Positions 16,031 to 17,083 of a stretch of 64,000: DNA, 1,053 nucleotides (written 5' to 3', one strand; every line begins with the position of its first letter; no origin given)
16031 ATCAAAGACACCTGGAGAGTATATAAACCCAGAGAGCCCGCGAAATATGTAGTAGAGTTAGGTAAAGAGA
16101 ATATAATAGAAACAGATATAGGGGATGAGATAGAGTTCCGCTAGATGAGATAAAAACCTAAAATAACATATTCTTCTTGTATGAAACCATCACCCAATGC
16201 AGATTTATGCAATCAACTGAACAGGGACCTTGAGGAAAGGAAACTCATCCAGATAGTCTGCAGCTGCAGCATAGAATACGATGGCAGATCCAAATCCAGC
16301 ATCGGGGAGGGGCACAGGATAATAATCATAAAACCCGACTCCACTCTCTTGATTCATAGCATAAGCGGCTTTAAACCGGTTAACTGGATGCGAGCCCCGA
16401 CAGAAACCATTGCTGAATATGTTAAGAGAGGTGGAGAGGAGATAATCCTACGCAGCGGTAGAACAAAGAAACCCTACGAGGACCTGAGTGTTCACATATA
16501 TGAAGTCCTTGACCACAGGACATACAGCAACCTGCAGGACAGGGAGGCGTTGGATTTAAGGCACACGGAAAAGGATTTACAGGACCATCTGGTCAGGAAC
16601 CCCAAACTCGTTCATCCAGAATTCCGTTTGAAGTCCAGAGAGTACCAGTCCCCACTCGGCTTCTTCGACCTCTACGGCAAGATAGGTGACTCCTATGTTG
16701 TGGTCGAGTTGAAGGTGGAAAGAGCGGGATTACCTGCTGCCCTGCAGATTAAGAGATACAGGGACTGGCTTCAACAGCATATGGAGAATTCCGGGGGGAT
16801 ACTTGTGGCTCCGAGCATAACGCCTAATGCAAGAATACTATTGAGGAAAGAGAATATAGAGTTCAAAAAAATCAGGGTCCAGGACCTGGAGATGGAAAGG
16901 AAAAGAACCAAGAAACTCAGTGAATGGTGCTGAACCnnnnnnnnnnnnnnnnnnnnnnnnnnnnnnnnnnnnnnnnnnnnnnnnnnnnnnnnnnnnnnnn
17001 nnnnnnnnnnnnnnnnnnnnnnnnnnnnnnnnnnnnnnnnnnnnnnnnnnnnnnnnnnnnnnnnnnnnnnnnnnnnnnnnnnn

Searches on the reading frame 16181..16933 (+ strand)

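Call 9: search_protein_families(library=pfam, proteins=[window:16181-16933:+], max_evalue=0.001)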
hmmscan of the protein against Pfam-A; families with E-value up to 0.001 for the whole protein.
window:16181-16933:+ (250 aa): 2 families
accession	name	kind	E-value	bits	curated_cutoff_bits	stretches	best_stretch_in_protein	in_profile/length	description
PF01939.22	NucS_C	-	1.4e-23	83.7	24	1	130-242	2-117/124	Endonuclease NucS C-terminal domain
PF21003.3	NucS_N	-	8.2e-19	67.8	23.9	1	21-121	3-98/100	Endonuclease NucS N-terminal PH-like domain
